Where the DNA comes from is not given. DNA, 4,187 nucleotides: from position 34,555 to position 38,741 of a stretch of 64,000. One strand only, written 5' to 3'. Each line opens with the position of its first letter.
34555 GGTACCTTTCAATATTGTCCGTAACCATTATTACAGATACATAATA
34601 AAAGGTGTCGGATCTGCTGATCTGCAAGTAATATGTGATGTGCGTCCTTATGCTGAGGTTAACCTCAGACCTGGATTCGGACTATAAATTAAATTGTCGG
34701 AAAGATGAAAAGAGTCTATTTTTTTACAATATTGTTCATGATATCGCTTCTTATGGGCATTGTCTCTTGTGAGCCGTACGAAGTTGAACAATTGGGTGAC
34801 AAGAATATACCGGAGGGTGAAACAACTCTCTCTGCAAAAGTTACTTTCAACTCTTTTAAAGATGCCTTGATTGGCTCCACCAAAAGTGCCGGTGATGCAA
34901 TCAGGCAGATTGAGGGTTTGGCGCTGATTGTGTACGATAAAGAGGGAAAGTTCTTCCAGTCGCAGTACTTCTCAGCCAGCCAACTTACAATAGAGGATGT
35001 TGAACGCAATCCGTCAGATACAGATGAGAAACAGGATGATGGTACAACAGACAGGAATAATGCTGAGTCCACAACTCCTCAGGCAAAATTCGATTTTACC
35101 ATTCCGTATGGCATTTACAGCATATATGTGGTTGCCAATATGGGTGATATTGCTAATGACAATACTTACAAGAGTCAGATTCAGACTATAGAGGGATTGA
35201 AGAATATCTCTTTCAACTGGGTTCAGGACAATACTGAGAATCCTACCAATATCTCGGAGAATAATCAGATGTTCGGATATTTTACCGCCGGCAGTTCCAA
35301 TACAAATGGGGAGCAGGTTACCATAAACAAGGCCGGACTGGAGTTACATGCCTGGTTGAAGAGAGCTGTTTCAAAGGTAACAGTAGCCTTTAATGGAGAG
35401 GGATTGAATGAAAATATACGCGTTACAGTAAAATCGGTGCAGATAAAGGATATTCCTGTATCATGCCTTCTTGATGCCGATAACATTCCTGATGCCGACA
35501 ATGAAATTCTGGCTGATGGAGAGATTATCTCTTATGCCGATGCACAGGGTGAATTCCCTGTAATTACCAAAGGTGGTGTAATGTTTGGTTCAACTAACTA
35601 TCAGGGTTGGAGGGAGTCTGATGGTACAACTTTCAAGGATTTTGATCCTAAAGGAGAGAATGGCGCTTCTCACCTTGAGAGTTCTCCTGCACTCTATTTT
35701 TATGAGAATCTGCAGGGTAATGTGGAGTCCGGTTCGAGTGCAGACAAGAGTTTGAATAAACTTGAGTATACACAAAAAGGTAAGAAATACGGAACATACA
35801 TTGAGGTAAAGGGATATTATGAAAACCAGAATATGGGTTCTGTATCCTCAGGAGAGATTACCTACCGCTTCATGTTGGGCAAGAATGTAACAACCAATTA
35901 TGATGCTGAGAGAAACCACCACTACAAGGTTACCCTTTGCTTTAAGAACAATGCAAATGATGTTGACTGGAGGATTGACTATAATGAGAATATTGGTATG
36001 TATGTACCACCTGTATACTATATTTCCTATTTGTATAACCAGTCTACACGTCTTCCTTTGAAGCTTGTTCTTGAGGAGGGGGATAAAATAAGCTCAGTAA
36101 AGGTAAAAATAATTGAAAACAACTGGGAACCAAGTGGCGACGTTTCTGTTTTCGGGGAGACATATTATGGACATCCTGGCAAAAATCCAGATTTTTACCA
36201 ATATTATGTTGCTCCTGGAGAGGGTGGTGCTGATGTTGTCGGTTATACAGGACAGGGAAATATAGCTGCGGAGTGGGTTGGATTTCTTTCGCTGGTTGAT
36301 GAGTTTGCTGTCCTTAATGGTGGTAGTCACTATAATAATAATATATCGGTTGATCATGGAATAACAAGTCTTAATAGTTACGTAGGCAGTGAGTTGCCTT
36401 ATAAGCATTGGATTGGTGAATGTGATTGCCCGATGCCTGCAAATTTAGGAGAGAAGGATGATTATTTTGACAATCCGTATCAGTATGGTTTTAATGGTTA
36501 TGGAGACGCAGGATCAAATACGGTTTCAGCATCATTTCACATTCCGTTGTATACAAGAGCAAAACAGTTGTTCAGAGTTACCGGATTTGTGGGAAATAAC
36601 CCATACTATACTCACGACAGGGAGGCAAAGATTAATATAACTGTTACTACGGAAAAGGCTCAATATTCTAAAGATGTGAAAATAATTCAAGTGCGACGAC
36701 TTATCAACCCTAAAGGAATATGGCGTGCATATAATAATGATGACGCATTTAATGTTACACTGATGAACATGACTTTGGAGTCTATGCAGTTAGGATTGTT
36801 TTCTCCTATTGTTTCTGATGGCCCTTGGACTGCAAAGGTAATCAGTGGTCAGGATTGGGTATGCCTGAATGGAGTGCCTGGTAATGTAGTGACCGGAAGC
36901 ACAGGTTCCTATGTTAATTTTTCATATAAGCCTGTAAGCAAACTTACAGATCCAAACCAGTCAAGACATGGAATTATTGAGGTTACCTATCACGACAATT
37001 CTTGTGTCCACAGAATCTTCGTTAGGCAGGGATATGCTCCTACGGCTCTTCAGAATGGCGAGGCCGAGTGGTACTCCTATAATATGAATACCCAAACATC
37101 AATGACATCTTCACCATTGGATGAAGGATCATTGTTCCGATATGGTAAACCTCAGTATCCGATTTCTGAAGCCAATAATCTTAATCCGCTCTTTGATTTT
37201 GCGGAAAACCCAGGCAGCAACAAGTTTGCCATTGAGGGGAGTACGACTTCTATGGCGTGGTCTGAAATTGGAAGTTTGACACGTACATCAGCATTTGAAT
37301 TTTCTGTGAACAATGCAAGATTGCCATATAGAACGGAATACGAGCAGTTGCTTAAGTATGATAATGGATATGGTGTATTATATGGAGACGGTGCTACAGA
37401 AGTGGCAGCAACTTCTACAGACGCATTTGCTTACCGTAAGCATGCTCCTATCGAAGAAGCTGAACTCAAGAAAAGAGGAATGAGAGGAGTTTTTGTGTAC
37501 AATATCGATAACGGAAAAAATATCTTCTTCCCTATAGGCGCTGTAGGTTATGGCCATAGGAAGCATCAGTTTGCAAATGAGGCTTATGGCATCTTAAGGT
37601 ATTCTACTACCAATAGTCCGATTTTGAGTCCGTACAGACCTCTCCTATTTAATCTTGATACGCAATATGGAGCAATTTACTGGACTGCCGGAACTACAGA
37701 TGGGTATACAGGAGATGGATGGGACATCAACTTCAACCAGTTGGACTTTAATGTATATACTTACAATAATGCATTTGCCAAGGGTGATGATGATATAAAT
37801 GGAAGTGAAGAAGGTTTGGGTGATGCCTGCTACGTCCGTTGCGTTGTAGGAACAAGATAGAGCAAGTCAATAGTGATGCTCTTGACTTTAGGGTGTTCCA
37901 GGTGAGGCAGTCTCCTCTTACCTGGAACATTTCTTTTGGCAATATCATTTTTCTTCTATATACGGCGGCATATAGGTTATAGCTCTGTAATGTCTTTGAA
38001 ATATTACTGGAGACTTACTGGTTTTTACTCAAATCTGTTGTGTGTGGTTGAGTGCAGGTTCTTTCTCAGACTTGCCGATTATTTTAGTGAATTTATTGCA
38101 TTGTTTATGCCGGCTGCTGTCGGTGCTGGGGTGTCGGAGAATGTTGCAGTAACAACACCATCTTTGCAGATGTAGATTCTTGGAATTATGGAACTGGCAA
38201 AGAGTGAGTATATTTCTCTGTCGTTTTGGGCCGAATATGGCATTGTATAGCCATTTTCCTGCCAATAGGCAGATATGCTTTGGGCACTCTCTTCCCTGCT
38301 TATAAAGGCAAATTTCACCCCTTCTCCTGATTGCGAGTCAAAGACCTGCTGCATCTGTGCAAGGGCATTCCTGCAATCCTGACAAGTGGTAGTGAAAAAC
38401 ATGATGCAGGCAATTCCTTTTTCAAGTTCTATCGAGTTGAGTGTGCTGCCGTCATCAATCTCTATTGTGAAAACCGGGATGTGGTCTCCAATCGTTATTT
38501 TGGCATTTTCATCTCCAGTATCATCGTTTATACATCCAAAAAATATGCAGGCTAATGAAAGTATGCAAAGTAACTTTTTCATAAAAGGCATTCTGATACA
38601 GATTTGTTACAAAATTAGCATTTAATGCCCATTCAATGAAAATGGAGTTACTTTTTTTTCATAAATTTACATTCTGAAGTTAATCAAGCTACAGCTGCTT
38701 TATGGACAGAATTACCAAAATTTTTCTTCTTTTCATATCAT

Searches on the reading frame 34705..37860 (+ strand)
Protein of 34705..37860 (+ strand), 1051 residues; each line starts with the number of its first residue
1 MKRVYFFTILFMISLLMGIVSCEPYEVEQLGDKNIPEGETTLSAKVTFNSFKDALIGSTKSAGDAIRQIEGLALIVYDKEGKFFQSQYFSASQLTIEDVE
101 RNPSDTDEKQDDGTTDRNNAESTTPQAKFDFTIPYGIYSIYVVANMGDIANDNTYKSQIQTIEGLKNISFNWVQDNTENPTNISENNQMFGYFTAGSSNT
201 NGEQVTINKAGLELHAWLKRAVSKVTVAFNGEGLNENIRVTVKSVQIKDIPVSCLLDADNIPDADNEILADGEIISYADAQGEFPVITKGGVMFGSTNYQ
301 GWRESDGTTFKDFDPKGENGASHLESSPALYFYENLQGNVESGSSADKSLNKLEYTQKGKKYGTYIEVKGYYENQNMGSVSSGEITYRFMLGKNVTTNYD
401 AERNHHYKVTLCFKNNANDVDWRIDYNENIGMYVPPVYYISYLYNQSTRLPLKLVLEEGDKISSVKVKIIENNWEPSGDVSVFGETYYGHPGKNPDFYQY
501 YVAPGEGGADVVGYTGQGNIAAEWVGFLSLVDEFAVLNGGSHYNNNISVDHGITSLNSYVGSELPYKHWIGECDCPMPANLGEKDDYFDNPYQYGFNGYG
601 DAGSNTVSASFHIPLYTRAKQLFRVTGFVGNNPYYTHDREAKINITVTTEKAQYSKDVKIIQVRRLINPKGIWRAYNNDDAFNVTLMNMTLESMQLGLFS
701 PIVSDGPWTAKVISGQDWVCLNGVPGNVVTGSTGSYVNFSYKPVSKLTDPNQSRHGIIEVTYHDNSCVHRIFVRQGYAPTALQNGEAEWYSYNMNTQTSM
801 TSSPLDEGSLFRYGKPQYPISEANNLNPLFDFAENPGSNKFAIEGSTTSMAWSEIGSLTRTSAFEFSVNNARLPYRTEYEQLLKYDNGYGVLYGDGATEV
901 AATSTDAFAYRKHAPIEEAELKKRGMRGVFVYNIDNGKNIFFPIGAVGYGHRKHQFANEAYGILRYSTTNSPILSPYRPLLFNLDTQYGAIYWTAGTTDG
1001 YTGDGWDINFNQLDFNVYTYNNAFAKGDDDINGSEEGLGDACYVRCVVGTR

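Call 43: search_protein_families(library=pfam, proteins=[window:34705-37860:+], max_evalue=0.0001)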
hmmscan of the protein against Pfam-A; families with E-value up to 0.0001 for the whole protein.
window:34705-37860:+ (1051 aa): 1 family
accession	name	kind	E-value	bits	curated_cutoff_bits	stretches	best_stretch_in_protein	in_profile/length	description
PF16249.12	DUF4906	-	1.2e-06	28.9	27.7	1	329-410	4-72/73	Domain of unknown function (DUF4906)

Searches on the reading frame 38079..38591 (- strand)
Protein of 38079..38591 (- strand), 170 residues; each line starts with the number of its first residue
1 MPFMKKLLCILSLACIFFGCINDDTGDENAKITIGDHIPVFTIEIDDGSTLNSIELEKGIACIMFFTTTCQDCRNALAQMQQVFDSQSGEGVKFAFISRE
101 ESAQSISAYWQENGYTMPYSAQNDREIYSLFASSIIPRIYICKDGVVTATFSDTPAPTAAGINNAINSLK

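Call 43: search_protein_families(library=pfam, proteins=[window:38079-38591:-], max_evalue=0.0001)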
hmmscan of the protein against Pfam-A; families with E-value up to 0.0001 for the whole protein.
window:38079-38591:- (170 aa): 2 families
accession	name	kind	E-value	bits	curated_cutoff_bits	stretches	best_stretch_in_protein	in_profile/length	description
PF00578.27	AhpC-TSA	-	4.8e-09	36.6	26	1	34-141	1-114/124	AhpC/TSA family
PF13905.12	Thioredoxin_8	-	5.8e-06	27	27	1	63-141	6-87/94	Thioredoxin-like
